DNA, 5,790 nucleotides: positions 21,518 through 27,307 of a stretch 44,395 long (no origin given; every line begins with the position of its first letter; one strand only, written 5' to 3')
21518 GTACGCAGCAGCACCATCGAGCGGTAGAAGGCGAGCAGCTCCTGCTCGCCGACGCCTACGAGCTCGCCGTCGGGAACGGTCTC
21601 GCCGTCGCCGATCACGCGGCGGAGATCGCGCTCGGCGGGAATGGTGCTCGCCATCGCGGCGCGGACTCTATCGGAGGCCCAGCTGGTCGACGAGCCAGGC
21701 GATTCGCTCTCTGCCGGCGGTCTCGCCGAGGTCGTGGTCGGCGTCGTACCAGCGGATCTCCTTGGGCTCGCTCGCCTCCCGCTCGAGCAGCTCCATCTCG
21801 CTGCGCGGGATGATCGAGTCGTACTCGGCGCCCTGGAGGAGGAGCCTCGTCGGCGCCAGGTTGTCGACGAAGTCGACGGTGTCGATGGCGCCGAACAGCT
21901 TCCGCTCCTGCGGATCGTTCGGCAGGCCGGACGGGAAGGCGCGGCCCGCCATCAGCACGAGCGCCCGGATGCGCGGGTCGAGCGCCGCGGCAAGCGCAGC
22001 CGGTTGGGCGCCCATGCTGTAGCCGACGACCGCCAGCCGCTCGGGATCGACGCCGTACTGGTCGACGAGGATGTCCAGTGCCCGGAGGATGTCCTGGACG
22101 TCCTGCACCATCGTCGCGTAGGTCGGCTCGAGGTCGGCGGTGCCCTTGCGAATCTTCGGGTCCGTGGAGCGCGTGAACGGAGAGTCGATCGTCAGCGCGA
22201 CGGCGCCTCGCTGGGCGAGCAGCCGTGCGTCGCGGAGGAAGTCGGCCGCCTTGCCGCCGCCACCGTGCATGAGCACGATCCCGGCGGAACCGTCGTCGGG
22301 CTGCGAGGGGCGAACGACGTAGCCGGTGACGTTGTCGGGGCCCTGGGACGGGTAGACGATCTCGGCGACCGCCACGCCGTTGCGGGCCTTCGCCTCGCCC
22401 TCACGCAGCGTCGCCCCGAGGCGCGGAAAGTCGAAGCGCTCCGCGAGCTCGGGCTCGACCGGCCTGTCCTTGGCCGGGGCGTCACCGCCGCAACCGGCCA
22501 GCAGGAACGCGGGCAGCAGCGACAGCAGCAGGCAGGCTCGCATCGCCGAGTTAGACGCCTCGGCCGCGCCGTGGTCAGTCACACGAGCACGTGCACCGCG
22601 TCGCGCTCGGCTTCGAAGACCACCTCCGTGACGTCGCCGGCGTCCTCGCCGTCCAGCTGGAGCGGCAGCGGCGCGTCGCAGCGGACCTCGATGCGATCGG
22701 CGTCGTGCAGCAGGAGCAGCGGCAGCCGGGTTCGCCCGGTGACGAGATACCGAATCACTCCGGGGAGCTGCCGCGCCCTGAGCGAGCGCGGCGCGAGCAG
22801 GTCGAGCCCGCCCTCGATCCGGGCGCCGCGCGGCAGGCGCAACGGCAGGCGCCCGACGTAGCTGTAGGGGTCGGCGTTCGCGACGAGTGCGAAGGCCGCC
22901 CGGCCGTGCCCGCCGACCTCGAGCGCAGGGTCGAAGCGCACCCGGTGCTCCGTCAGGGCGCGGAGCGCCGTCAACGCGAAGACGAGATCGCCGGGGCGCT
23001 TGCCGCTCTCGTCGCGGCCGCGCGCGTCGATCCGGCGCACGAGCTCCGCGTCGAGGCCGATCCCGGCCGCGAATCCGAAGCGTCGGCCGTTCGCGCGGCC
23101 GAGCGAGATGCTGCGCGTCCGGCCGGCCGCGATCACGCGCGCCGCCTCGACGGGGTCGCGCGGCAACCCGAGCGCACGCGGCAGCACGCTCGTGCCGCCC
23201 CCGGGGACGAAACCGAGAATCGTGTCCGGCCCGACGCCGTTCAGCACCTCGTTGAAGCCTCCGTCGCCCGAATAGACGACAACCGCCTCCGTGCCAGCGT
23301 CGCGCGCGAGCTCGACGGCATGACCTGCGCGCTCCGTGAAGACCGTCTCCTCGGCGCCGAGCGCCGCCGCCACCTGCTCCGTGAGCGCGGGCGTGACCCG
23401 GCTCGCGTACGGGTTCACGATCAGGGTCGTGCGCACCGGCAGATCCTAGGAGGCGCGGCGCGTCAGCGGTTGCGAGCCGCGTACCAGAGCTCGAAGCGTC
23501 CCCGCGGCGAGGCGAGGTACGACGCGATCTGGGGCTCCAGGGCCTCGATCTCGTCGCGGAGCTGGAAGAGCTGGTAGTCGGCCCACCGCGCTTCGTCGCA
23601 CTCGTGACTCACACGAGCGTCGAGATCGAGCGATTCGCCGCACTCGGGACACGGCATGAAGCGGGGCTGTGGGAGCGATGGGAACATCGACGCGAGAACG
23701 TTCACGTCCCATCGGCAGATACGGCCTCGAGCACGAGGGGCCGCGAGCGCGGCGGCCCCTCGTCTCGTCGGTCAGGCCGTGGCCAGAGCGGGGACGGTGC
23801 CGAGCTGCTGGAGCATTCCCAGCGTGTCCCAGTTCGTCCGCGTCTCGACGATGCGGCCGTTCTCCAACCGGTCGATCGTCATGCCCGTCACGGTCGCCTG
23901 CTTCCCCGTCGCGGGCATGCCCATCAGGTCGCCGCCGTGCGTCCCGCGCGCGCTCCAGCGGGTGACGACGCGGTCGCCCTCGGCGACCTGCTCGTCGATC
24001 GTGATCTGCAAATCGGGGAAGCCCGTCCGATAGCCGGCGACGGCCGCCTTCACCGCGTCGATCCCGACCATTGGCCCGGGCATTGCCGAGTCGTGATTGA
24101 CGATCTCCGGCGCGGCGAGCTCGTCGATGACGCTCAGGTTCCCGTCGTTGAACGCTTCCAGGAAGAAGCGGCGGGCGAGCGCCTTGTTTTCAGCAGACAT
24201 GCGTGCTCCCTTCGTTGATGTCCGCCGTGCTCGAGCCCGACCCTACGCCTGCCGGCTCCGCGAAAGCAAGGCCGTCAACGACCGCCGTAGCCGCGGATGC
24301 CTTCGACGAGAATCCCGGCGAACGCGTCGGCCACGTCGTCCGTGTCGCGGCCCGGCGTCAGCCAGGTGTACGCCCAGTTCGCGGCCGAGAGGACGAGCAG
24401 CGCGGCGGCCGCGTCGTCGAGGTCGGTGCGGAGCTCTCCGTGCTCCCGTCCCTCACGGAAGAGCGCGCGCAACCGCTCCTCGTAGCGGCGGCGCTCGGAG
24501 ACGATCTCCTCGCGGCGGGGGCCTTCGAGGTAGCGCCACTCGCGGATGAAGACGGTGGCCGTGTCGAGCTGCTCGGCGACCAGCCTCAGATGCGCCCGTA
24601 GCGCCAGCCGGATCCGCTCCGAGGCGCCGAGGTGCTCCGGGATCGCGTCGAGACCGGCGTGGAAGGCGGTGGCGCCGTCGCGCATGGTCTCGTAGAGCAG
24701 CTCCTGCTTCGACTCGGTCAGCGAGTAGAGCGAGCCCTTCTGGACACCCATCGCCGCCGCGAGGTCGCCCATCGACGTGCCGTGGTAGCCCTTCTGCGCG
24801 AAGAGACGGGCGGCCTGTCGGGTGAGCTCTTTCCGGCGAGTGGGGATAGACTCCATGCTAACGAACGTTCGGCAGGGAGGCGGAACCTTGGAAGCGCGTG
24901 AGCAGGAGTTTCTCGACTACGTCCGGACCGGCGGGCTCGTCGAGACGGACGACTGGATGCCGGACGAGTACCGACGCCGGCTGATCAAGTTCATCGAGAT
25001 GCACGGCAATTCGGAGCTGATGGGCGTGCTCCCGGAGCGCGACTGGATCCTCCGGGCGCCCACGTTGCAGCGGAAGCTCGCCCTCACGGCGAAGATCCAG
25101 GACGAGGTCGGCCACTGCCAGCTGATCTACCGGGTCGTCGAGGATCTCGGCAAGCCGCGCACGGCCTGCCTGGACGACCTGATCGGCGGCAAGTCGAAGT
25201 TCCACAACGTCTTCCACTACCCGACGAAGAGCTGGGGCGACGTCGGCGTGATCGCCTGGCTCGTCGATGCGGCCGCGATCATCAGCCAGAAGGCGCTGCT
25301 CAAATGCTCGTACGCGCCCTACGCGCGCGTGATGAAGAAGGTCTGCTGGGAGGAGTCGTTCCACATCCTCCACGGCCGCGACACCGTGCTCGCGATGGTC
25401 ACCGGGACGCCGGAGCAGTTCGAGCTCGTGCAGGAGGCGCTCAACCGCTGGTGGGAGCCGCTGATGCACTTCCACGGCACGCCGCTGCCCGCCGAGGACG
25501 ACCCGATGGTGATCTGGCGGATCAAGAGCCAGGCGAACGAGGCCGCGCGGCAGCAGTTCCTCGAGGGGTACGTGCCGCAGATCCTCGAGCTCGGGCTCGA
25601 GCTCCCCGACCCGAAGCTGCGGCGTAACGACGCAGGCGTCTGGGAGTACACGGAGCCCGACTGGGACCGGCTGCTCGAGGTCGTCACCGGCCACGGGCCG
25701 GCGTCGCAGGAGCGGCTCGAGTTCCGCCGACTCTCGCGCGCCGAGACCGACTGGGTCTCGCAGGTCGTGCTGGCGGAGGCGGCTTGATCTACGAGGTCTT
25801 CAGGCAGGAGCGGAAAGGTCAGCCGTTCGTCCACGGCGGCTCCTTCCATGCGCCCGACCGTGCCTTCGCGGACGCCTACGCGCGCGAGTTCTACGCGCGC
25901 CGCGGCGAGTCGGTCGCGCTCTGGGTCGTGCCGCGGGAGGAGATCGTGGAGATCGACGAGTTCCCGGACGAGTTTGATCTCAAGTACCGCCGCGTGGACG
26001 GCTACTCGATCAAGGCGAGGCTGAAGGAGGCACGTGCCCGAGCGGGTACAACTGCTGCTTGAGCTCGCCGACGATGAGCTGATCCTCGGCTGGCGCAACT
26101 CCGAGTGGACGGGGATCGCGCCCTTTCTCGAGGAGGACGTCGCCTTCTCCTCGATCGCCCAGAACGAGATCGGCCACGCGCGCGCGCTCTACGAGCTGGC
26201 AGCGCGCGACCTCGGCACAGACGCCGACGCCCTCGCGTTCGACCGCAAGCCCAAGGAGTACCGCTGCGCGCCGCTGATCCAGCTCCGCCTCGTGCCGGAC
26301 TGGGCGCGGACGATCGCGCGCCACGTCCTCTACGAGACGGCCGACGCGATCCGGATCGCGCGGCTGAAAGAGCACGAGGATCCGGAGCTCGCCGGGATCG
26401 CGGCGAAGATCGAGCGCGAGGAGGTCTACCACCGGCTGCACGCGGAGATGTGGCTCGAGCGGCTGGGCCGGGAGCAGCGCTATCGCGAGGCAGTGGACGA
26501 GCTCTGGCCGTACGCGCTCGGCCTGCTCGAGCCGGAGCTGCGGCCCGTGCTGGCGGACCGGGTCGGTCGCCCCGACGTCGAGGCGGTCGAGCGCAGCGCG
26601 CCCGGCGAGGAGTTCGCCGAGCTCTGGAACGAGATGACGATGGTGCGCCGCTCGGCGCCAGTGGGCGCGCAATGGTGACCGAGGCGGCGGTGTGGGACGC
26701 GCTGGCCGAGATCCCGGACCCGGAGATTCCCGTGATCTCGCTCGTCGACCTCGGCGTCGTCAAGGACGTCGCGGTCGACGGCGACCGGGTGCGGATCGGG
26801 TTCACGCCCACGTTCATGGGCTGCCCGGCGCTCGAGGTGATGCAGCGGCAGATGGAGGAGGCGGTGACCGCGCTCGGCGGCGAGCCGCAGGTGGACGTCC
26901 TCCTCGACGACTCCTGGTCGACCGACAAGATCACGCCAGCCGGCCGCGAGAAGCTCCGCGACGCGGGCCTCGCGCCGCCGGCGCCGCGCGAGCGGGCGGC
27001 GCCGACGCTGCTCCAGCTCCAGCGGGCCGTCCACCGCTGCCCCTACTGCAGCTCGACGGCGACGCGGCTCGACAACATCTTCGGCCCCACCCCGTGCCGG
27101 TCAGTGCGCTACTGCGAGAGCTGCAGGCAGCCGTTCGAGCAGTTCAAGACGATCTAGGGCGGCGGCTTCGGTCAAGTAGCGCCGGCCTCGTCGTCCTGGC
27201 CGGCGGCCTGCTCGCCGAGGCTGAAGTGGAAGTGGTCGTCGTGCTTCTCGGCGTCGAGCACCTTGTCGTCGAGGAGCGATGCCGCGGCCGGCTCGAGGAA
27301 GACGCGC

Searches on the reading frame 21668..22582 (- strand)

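Call 32: search_protein_families(library=pfam, proteins=[window:21668-22582:-], max_evalue=0.00001)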
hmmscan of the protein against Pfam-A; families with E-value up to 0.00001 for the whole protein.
window:21668-22582:- (304 aa): 5 families
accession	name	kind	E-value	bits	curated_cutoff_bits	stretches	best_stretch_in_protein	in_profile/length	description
PF12697.13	Abhydrolase_6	-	4.4e-10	41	26.3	1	102-232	1-101/217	Alpha/beta hydrolase family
PF00561.26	Abhydrolase_1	-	3.2e-09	37.2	25.8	1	102-241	3-132/245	alpha/beta hydrolase fold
PF01738.24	DLH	-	3.9e-08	33.6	21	1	86-283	2-186/217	Dienelactone hydrolase family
PF12146.15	Hydrolase_4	-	1.2e-07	31.7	27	1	100-285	5-164/239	Serine aminopeptidase, S33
PF00326.27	Peptidase_S9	-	5.4e-06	26.5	22.6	0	160-203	43-86/213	Prolyl oligopeptidase family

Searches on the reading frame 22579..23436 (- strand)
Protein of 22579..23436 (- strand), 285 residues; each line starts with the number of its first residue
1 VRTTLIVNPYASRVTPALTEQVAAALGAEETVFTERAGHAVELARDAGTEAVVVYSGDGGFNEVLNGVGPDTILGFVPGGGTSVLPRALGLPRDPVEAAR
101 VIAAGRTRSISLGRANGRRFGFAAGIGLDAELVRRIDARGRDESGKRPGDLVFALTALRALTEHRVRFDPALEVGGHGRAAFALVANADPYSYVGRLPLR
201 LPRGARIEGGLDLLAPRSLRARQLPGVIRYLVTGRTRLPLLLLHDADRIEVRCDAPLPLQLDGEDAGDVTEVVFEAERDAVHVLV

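Call 32: search_protein_families(library=pfam, proteins=[window:22579-23436:-], max_evalue=0.00001)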
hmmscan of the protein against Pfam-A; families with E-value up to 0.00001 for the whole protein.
window:22579-23436:- (285 aa): 1 family
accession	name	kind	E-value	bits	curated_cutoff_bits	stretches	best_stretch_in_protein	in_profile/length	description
PF00781.29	DAGK_cat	-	3.6e-17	62.6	23.6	1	3-114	2-124/125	Diacylglycerol kinase catalytic domain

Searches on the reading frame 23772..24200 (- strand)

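Call 32: search_protein_families(library=pfam, proteins=[window:23772-24200:-], max_evalue=0.00001)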
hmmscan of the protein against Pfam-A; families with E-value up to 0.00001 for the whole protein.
window:23772-24200:- (142 aa): 2 families
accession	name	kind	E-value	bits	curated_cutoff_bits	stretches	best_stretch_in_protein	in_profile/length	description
PF07366.18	SnoaL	-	4.8e-39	133.5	28.4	1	8-133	2-126/126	SnoaL-like polyketide cyclase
PF12680.13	SnoaL_2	-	8.3e-26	91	27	1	10-119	2-101/102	SnoaL-like domain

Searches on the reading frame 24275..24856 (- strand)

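Call 32: search_protein_families(library=pfam, proteins=[window:24275-24856:-], max_evalue=0.00001)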
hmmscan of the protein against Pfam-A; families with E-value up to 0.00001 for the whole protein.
window:24275-24856:- (193 aa): 2 families
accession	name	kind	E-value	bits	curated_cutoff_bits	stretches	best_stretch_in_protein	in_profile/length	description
PF17932.6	TetR_C_24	-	2e-27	96.1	26.4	1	78-187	4-114/114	Tetracyclin repressor-like, C-terminal domain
PF00440.29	TetR_N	-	2e-12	47.1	24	1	13-54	3-44/47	Bacterial regulatory proteins, tetR family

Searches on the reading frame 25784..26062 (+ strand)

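Call 33: search_protein_families(library=pfam, proteins=[window:25784-26062:+], max_evalue=0.00001)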
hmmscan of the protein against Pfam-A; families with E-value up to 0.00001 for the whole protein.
window:25784-26062:+ (92 aa): 1 family
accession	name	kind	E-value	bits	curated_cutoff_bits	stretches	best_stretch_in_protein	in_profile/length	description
PF06243.16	PaaB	-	4e-17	62.7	27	1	2-60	4-62/89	Phenylacetic acid degradation B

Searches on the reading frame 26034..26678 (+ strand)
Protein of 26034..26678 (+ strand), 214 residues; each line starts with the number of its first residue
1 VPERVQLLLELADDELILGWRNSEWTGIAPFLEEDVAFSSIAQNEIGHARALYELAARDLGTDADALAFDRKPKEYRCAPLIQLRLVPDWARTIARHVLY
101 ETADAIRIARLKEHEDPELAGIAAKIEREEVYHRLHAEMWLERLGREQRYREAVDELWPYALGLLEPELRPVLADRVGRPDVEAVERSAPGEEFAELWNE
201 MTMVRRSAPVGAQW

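Call 32: search_protein_families(library=pfam, proteins=[window:26034-26678:+], max_evalue=0.00001)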
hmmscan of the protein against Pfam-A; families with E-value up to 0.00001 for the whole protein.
window:26034-26678:+ (214 aa): 1 family
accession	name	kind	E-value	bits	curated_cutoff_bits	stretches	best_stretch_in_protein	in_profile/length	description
PF05138.18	PaaA_PaaC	-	1.5e-46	159.2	28.5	1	4-169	18-189/263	Phenylacetic acid catabolic protein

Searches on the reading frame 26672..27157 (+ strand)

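Call 32: search_protein_families(library=pfam, proteins=[window:26672-27157:+], max_evalue=0.00001)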
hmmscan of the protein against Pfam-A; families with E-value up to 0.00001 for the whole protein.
window:26672-27157:+ (161 aa): 2 families
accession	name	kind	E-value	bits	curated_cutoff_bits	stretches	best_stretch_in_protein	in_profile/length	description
PF01883.24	FeS_assembly_P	-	3.5e-20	72.5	23.5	1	4-76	1-73/73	Iron-sulfur cluster assembly protein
PF23451.1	Zn_ribbon_PaaD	-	3.4e-19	68.7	27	1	115-159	9-53/53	PaaD zinc beta ribbon domain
